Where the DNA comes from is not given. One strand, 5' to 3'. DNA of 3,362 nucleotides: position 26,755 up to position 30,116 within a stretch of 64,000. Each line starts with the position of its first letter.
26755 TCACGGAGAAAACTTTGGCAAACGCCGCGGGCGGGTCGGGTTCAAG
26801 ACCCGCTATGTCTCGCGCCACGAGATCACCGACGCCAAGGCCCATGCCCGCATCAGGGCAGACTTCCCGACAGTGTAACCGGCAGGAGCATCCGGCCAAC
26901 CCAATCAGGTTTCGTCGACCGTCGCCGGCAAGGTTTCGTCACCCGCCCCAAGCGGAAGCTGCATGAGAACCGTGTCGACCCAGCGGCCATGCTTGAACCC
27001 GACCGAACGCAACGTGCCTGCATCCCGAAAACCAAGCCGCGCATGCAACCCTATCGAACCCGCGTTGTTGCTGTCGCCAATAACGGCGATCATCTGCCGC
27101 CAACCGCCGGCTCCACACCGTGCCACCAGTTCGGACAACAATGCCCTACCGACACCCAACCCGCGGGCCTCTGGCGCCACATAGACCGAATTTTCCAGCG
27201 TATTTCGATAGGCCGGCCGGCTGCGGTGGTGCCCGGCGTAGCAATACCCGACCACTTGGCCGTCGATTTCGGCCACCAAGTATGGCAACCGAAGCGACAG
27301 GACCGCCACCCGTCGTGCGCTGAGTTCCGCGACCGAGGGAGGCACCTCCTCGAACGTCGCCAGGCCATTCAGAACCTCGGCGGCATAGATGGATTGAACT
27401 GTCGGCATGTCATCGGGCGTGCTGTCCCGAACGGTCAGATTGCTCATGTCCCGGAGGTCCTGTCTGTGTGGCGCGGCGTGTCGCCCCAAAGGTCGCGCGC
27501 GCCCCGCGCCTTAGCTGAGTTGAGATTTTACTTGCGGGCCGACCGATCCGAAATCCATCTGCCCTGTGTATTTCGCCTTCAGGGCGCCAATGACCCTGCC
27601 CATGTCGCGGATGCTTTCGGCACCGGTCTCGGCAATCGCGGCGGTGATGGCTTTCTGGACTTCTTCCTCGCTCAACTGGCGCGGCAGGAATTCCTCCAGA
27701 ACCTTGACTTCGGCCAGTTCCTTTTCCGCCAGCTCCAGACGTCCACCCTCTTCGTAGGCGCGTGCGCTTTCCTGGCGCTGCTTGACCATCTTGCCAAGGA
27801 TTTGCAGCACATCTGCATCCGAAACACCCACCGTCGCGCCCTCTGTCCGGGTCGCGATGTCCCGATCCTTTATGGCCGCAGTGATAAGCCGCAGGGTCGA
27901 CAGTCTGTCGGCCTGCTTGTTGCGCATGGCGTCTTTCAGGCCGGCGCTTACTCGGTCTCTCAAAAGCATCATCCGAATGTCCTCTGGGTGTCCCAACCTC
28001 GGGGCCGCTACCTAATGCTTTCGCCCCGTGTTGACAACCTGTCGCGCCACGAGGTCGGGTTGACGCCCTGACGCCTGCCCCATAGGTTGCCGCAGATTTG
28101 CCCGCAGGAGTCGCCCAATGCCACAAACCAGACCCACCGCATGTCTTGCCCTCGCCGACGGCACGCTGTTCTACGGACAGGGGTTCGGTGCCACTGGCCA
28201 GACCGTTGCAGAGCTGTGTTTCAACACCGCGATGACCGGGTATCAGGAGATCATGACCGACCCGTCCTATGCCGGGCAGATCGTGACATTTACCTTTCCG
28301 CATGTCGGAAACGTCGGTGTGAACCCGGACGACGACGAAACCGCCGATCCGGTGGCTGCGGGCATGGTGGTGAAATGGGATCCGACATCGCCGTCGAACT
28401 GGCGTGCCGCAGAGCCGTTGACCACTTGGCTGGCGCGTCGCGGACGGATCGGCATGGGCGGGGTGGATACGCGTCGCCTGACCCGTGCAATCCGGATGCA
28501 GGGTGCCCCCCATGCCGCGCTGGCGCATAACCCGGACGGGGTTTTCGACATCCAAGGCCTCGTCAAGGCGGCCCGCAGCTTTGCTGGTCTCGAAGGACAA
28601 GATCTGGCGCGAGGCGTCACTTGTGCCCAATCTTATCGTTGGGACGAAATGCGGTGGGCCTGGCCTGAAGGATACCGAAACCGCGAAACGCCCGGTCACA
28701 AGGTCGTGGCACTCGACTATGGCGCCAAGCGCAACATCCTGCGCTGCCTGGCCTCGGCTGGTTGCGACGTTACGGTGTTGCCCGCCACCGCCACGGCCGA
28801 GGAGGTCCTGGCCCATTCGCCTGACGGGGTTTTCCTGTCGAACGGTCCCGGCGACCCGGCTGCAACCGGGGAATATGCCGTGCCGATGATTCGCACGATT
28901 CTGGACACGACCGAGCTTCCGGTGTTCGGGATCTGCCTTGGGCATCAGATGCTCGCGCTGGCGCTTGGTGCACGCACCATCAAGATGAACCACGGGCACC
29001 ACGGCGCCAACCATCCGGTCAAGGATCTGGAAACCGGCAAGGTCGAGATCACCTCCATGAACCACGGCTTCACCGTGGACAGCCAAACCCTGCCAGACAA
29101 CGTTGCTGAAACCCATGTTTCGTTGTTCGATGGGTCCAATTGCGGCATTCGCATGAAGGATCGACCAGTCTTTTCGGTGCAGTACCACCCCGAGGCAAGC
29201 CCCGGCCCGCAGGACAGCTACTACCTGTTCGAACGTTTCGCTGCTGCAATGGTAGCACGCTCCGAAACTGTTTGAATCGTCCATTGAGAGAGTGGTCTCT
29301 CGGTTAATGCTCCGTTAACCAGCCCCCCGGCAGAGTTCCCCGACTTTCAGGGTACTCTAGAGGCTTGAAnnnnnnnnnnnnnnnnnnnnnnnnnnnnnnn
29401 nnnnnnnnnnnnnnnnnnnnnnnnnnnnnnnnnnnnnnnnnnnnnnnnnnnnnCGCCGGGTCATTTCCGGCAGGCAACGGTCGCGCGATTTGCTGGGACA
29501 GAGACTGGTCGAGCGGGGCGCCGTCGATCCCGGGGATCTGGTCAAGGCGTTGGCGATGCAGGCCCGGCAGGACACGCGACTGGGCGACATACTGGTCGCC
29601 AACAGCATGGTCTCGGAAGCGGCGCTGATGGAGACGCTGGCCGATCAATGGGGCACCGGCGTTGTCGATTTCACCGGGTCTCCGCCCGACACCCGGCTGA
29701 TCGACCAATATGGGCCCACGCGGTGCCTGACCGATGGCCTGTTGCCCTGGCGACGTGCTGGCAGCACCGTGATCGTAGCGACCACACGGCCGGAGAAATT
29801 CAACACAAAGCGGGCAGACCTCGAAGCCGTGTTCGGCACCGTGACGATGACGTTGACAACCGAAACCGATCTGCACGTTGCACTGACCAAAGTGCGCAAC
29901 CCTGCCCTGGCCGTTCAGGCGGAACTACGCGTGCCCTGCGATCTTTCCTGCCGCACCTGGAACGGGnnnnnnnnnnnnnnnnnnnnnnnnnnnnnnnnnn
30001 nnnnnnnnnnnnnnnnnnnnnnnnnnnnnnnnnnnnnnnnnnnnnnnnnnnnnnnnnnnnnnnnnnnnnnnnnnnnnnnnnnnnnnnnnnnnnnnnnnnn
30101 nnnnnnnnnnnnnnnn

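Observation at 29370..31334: Processive GT2 polysaccharide synthase fused to a tandem MshEN-type c-di-GMP-binding motif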

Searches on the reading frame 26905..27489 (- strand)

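Call 8: search_protein_families(library=pfam, proteins=[window:26905-27489:-], max_evalue=0.001)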
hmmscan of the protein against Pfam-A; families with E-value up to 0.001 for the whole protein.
window:26905-27489:- (194 aa): 7 families
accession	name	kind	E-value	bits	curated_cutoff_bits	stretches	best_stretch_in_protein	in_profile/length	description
PF00583.31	Acetyltransf_1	-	2.5e-14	54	20.7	1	68-154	33-116/116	Acetyltransferase (GNAT) family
PF13420.13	Acetyltransf_4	-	8e-14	52.4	24.3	1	23-174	4-154/155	Acetyltransferase (GNAT) domain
PF13508.13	Acetyltransf_7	-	4.1e-12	46.7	27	1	70-155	5-83/84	Acetyltransferase (GNAT) domain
PF13673.13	Acetyltransf_10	-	3.8e-05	24.1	23.6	1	66-158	29-111/128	Acetyltransferase (GNAT) domain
PF13480.13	Acetyltransf_6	-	0.00024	21.7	22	1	37-139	44-138/143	Acetyltransferase (GNAT) domain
PF08445.16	FR47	-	0.0003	21.1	22.1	1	101-157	26-80/86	FR47-like protein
PF13302.13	Acetyltransf_3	-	0.00037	21.6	25.4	1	18-155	2-138/138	Acetyltransferase (GNAT) domain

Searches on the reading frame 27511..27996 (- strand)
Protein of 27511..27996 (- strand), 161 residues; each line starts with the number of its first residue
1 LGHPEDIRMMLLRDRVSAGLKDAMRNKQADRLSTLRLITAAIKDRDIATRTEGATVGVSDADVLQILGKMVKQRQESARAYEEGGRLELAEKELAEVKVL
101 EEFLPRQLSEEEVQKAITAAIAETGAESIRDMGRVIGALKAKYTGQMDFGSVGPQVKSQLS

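Call 8: search_protein_families(library=pfam, proteins=[window:27511-27996:-], max_evalue=0.001)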
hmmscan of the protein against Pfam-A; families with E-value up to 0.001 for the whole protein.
window:27511-27996:- (161 aa): 1 family
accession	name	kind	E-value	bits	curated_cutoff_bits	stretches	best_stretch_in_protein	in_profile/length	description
PF09424.15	YqeY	-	5e-49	166.5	27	1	14-160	2-143/143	Yqey-like protein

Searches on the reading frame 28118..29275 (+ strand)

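Call 8: search_protein_families(library=pfam, proteins=[window:28118-29275:+], max_evalue=0.001)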
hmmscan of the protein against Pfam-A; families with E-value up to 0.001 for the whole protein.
window:28118-29275:+ (385 aa): 3 families
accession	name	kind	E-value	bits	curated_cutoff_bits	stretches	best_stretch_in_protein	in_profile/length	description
PF00117.34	GATase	-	4.5e-52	176.9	22.8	1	198-375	2-188/190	Glutamine amidotransferase class-I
PF00988.28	CPSase_sm_chain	-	3e-47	160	27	1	10-134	1-125/126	Carbamoyl-phosphate synthase small chain, CPSase domain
PF07722.19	Peptidase_C26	-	2.8e-06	27.7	20.5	1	252-323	92-159/219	Peptidase C26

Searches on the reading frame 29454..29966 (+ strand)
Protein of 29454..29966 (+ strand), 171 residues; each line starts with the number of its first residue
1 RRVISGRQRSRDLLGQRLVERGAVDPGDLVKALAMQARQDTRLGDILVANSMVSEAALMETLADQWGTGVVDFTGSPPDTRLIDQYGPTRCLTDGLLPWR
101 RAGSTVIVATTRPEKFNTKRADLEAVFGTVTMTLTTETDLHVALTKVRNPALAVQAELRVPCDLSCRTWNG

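Call 23: search_solved_structures(query=window:29454-29966:+, max_evalue=1, show_alignments=5)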
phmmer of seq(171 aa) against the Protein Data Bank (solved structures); distinct sequences matched with E-value up to 1: 15.
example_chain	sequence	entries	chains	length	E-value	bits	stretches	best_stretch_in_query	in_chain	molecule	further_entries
6f8l_G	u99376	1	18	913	1.4e-13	54.5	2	6-113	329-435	Type IV pilus assembly protein PilF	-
6ejf_G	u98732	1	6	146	7.6e-07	32.6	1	14-114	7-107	Type IV pilus assembly protein PilF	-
6olj_C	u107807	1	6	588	8.4e-07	32.5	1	9-147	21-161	Type IV pilus biogenesis ATPase PilB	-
5tsg_B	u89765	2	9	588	8.5e-07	32.5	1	9-147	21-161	Type IV pilus biogenesis ATPase PilB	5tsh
5htl_A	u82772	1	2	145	1.2e-06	32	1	10-117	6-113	MSHA biogenesis protein MshE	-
5zfr_A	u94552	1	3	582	2.5e-06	31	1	13-149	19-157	Type IV pilus biogenesis ATPase PilB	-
3jc8_Ba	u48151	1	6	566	0.00037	23.9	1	14-127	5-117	Type IV-A pilus assembly ATPase PilB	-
8pe0_A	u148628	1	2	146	0.0066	19.8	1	7-80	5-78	c-di-GMP binding domain of the ATPase enzyme PilF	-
8pfa_A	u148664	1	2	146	0.019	18.3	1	10-80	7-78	c-di-GMP binding domain of the ATPase enzyme PilF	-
8pdk_A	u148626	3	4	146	0.021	18.2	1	10-80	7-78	c-di-GMP binding domain of the ATPase enzyme PilF | ATP-binding motif-containing protein pilF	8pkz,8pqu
6ejf_J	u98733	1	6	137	0.051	16.9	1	14-80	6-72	Type IV pilus assembly protein PilF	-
9glg_A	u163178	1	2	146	0.055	16.8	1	10-80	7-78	ATP-binding motif-containing protein pilF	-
9gl5_A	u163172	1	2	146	0.055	16.8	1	10-80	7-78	ATP-binding motif-containing protein pilF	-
9g1w_A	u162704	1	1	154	0.27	14.6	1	14-73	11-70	Type IV pilus assembly ATPase PilB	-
2d28_C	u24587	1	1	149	0.63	13.4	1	13-78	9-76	type II secretion ATPase XpsE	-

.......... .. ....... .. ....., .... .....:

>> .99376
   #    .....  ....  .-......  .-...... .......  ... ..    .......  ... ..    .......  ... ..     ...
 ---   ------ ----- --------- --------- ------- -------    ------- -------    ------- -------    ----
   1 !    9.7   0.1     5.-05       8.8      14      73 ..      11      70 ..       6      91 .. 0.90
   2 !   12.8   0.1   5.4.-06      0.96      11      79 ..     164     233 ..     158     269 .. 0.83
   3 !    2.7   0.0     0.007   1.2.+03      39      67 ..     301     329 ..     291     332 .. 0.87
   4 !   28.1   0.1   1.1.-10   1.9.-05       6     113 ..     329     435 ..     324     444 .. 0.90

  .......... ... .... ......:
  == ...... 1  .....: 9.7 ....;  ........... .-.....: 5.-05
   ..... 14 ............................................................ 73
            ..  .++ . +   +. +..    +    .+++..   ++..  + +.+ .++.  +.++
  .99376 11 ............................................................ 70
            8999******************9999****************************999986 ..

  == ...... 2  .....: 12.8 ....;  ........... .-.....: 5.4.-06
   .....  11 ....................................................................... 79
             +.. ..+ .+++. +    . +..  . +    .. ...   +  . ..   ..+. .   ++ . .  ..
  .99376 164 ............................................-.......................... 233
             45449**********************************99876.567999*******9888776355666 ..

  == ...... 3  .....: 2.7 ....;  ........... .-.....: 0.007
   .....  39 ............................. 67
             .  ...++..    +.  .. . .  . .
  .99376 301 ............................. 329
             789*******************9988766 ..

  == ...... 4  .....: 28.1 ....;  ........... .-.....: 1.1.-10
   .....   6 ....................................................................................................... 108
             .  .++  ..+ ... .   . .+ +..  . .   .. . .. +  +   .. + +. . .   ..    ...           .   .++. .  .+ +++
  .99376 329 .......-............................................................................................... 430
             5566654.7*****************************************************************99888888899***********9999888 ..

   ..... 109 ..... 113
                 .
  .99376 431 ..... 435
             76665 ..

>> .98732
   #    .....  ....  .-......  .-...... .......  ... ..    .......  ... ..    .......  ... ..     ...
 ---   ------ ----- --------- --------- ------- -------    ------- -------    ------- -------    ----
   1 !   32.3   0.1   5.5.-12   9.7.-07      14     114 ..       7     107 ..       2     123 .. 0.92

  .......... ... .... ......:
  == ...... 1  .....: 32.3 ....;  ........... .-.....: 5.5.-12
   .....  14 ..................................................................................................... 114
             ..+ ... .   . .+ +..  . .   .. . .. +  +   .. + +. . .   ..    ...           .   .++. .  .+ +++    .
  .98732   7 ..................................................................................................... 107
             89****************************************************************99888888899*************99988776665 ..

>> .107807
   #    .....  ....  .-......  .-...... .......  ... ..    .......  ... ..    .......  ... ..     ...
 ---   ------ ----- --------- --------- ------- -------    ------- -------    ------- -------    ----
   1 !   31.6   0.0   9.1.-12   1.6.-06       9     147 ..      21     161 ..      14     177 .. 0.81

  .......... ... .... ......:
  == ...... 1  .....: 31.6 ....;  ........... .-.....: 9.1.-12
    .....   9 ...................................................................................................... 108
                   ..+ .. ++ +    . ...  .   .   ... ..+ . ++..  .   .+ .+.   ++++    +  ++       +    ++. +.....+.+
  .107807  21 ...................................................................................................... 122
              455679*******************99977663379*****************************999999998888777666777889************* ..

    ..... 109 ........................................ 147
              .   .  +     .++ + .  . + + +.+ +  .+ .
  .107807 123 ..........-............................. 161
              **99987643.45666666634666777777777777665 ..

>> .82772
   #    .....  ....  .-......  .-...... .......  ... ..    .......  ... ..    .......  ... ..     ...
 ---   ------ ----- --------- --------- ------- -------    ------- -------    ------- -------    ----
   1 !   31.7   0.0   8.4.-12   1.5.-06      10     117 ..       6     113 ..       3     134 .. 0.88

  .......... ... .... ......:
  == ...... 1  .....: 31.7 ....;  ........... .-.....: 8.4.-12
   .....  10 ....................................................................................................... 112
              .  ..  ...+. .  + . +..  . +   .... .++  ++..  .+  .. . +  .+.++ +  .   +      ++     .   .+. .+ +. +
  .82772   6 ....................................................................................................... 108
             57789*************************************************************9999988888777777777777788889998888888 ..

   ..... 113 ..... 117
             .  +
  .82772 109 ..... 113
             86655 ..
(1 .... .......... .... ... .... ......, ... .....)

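Call 75: predict_structure(alignment_id=A2)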
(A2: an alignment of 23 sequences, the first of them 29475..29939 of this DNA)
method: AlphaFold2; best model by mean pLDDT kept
length: 155 residues; sequences in the alignment: 23
mean_pLDDT: 88.3   pTM: 0.77
mean pLDDT of the five models: 88.3, 87.4, 87.3, 84.9, 83.1
residues with pLDDT >= 90: 101; 70-90: 42; 50-70: 10; < 50: 2
segments of 3 or more residues with pLDDT < 50: none
pLDDT, mean of each block of 10 residues (from residue 1): 71 93 92 88 92 91 91 91 92 95 92 94 95 89 71 65
secondary structure, 60 per line:
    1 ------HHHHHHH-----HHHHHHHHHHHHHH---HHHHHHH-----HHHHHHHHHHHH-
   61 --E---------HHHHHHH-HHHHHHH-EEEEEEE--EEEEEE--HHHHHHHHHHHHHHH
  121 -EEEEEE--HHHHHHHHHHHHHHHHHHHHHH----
elements in order: H7-13 H19-32 H36-42 H48-59 H73-79 H81-87 E89-95 E98-103 H106-120 E122-127 H130-151

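Call 77: fold_search(model_id=the predicted structure, library=pdb)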
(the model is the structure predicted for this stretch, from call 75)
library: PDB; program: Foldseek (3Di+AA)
matches with E <= 10: 169; with E <= 0.001: 20
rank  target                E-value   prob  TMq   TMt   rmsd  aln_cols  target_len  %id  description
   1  5htl_B                1.0e-09  1.00  0.76  0.84   2.4       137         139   26  Structure of MshE with cdg (released 2016-10-05)
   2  5htl_A                5.6e-09  1.00  0.75  0.82   2.8       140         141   26  Structure of MshE with cdg (released 2016-10-05)
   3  7lko_A                4.0e-08  1.00  0.70  0.73   3.2       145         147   18  The PilB(N-terminal)-PilZ complex of the Type IV pilus from Xanthomonas citri (2.9 A) (released 2021-08-11)
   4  7lkm_A                5.5e-08  1.00  0.73  0.76   3.9       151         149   16  The PilB(N-terminal_P70S mutant)-PilZ complex of the Type IV pilus from Xanthomonas citri (released 2021-08-11)
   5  7lkm_B                6.6e-08  1.00  0.70  0.73   3.2       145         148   17  The PilB(N-terminal_P70S mutant)-PilZ complex of the Type IV pilus from Xanthomonas citri (released 2021-08-11)
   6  8pe0_A                7.0e-08  1.00  0.73  0.79   2.8       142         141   24  X-ray structure of the Thermus thermophilus K167L mutant of the PilF-GSPIIB domain in the c-di-GMP bound state (released 2024-06-26)
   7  8pdk_A                1.0e-07  1.00  0.73  0.80   2.6       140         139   24  X-ray structure of the Thermus thermophilus PilF-GSPIIB domain in the c-di-GMP bound state (released 2024-06-26)
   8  9gl5_A                1.2e-07  1.00  0.72  0.81   2.4       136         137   23  X-ray structure of the Thermus thermophilus Q190E mutant of the PilF-GSPIIB domain in the c-di-GMP bound state (released 2025-06-25)
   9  8pfa_A                1.7e-07  1.00  0.73  0.81   2.4       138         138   23  X-ray structure of the Thermus thermophilus K167R mutant of the PilF-GSPIIB domain in the c-di-GMP bound state (released 2024-06-26)
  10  8pkz_MODEL_1_A        1.8e-07  1.00  0.76  0.81   2.4       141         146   23  NMR solution structure of PilF-GSPIIB in the c-di-GMP bound state (released 2024-07-10)
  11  6ejf_G                2.0e-07  1.00  0.65  0.68   3.1       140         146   28  Thermus thermophilus PilF ATPase (apoprotein form) (released 2018-08-01)
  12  9glg_A                2.1e-07  1.00  0.73  0.80   2.4       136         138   23  X-ray structure of the Thermus thermophilus Q218E mutant of the PilF-GSPIIB domain in the c-di-GMP bound state (released 2025-06-25)
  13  8pfa_B                2.1e-07  1.00  0.72  0.80   2.5       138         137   23  X-ray structure of the Thermus thermophilus K167R mutant of the PilF-GSPIIB domain in the c-di-GMP bound state (released 2024-06-26)
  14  7lkn_A                2.1e-07  1.00  0.69  0.72   3.3       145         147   18  The PilB(N-terminal_P70S mutant)-PilZ complex (SeMet) (released 2021-08-11)
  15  8pdk_B                3.8e-07  1.00  0.72  0.81   2.5       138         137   23  X-ray structure of the Thermus thermophilus PilF-GSPIIB domain in the c-di-GMP bound state (released 2024-06-26)
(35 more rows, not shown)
